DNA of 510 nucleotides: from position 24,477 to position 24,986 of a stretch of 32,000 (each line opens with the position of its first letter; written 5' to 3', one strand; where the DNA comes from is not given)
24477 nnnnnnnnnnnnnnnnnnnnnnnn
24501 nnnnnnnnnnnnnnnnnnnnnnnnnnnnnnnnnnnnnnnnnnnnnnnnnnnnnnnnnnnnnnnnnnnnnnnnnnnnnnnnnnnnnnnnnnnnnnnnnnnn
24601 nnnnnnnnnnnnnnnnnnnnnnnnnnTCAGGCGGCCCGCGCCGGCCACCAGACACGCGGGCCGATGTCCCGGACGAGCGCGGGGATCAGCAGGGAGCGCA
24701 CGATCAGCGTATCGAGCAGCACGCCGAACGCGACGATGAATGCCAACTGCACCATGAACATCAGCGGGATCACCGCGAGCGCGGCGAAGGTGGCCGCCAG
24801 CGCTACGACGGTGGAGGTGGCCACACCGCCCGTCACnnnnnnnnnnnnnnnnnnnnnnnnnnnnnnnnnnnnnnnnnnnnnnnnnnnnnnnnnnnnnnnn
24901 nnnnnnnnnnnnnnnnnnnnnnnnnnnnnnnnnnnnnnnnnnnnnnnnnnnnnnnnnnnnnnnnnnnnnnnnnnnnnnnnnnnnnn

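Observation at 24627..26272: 1,436-bp lower-GC cassette flanked by duplicated MMPL 3' ends with a 120-bp perfect core: the signature of a Campbell-type integration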

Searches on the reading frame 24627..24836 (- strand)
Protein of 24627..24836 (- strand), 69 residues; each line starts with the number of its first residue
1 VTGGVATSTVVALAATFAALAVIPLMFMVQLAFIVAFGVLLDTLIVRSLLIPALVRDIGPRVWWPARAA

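Call 5: search_protein_families(library=pfam, proteins=[window:24627-24836:-], max_evalue=0.1)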
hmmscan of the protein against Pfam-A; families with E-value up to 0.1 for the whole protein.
window:24627-24836:- (69 aa): 1 family
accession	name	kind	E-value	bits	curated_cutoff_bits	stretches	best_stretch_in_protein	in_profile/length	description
PF03176.21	MMPL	-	3.4e-09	36.5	20.5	1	2-65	247-320/333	MMPL family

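Call 32: find_homologous_proteins(query=window:24630-24836:-, max_evalue=1e-10)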
Query seq(69 aa) (69 aa): 529 proteins with E <= 1e-10 among 581 candidates; the best 120 are listed.
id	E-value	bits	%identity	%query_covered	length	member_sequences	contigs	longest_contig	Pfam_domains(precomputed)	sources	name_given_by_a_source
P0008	6.2e-32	126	97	97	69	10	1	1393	PF03176.22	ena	-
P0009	6.3e-32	126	100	97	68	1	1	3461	PF03176.22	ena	-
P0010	1.3e-29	118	93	100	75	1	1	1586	PF03176.22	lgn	-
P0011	1.5e-29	118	92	96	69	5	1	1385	PF03176.22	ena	-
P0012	6.1e-29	116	91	97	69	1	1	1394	PF03176.22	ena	-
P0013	7.7e-29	116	91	100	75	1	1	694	PF03176.22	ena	-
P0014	1.3e-28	115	91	97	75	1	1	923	PF03176.22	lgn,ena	-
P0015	5.3e-28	113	91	97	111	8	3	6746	PF03176.22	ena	-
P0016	3.5e-26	108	87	100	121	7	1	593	PF03176.22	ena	-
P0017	1.1e-25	106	89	90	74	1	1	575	PF03176.22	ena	-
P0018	2.7e-25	105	98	83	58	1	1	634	PF03176.22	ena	-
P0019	4.3e-25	104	76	99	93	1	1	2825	PF03176.22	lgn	-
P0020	4.7e-25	104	96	80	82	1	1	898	PF03176.22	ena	-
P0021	6.2e-25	104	81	99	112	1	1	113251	PF03176.22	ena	-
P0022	7.0e-25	104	80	100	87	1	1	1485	PF03176.22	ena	-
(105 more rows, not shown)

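Call 35: find_encoding_contigs(protein=P0010, flank=5000, max_places=6)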
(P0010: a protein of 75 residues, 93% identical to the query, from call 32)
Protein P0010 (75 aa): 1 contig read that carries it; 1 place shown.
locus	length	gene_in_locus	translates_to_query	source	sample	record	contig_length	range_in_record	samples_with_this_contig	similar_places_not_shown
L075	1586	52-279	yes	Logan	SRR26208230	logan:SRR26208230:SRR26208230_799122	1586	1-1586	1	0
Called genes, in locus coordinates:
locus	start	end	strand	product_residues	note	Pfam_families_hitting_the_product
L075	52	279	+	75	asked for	PF03176:MMPL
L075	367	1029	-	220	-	PF00210:Ferritin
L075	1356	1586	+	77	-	?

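Call 36: find_encoding_contigs(protein=P0011, flank=5000, max_places=6)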
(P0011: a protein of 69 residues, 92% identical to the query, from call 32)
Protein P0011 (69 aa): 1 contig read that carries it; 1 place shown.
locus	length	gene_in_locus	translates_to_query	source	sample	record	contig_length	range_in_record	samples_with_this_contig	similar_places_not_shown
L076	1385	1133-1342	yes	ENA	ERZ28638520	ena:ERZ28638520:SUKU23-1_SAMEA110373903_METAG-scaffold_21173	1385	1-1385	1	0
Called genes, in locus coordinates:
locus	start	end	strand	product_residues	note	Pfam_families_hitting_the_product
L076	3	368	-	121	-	?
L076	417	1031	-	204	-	-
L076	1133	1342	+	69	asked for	PF03176:MMPL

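Call 37: find_encoding_contigs(protein=P0008, flank=5000, max_places=10)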
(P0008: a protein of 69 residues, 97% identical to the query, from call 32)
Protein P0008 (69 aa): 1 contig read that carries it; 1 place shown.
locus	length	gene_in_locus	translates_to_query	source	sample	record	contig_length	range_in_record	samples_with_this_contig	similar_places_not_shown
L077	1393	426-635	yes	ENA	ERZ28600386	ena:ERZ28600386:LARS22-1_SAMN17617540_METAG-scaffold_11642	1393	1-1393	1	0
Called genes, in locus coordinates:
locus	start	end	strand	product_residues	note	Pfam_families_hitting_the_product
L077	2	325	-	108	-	?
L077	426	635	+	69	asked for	PF03176:MMPL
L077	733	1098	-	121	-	-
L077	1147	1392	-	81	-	?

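Call 41: find_encoding_contigs(protein=P0020, flank=5000, max_places=6)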
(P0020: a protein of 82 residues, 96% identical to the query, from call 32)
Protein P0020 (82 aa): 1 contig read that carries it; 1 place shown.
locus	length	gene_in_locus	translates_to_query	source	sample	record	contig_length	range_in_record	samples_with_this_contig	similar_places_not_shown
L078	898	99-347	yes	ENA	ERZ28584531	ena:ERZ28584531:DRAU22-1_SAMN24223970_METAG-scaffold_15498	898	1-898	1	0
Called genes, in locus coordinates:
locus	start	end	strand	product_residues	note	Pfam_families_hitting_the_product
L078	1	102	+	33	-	?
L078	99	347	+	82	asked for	PF03176:MMPL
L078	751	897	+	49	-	?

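Call 42: find_encoding_contigs(protein=P0012, flank=5000, max_places=6)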
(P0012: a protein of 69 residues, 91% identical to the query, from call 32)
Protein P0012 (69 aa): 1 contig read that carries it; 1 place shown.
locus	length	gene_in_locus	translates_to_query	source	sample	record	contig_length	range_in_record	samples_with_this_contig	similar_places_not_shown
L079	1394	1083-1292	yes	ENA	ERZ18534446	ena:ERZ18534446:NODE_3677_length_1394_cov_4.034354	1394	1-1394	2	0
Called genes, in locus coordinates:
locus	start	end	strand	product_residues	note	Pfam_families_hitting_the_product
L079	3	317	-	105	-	?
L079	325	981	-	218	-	-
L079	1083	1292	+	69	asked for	PF03176:MMPL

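Call 73: list_cluster_members(proteins=[P0008, P0011, P0012, P0010])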
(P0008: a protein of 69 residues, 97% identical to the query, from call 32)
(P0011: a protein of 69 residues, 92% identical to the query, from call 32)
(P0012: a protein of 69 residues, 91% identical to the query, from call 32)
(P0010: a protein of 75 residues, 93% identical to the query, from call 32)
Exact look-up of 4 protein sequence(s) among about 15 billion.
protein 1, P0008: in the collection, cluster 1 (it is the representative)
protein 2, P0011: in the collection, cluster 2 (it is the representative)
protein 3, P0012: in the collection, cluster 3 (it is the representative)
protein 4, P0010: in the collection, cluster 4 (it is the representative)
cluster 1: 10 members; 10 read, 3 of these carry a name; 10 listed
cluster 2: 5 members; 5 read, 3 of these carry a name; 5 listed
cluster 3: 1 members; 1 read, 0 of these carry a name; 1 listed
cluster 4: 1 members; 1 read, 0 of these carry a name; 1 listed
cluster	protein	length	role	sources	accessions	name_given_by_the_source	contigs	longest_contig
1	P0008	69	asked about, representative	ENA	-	-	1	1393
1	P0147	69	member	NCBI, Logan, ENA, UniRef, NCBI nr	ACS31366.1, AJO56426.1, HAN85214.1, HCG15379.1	hypothetical protein B6D25_06090 [Micrococcus luteus] | Membrane transport protein mmpL8 n=1 Tax=Micrococcus luteus (strain ATCC 4698 / DSM 20030 ... | MMPL family transporter [Micrococcus luteus]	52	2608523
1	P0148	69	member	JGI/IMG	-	RND superfamily putative drug exporter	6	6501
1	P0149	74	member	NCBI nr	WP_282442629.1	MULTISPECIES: MMPL family transporter [unclassified Micrococcus]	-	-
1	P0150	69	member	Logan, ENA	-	-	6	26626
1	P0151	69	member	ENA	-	-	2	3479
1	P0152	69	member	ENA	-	-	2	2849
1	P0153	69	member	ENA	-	-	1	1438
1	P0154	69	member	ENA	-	-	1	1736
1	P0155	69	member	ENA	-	-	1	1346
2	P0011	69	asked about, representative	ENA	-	-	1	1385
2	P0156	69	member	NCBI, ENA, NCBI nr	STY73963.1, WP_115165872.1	Membrane transport protein mmpL8 [Micrococcus luteus] | MMPL family transporter [Micrococcus luteus]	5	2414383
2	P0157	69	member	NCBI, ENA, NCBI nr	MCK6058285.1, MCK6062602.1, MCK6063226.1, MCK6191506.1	MMPL family transporter [Micrococcus luteus]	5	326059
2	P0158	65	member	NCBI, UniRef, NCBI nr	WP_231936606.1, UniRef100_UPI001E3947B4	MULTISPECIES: MMPL family transporter [Micrococcus] | MMPL family transporter n=1 Tax=unclassified Micrococcus TaxID=2620948 RepID=UPI001E3947B4 | MMPL family transporter [Micrococcus luteus]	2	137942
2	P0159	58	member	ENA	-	-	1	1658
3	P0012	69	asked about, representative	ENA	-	-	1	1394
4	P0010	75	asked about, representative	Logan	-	-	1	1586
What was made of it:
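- Another fragment-bearing contig is 1,438 nt long (call 73).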

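Call 75: find_encoding_contigs(protein=P0156, flank=7000, max_places=6)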
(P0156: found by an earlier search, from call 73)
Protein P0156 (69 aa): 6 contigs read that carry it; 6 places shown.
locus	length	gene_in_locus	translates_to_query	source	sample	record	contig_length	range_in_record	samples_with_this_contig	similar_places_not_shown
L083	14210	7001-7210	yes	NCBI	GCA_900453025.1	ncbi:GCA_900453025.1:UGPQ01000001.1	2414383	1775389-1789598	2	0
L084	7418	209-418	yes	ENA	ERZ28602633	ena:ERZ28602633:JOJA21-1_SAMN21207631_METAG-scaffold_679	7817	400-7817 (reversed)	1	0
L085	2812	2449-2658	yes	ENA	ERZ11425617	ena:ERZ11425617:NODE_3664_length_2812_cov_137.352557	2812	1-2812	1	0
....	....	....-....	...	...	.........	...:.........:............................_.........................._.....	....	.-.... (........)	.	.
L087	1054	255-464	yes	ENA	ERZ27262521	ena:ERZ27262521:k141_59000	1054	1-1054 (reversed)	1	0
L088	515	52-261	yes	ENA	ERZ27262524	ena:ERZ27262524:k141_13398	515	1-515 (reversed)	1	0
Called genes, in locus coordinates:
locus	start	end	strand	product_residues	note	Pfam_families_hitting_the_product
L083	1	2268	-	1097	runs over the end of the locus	PF27881:CRWN_N (faint), PF28019:HmpF (weak), PF03176:MMPL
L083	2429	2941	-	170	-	PF00485:PRK (faint)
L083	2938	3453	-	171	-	PF12802:MarR_2, PF01047:MarR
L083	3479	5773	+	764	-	PF03176:MMPL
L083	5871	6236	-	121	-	-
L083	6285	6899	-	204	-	-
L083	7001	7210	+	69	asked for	PF03176:MMPL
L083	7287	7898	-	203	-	PF00210:Ferritin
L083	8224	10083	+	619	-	PF00012:HSP70, PF06723:MreB_Mbl, PF00012:HSP70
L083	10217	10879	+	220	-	PF01025:GrpE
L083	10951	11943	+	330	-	PF00226:DnaJ, PF01556:DnaJ_C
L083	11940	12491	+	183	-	PF00376:MerR, PF13411:MerR_1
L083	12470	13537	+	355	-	PF06259:Abhydrolase_8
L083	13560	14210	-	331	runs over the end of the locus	PF02390:Methyltransf_4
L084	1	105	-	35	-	?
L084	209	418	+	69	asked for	PF03176:MMPL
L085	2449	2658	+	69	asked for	PF03176:MMPL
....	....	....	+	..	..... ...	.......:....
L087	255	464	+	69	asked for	PF03176:MMPL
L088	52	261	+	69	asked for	PF03176:MMPL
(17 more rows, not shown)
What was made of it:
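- The six contigs carrying fragment allele P0156 hold the fragment beside dps, the cassette genes or both (call 75).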
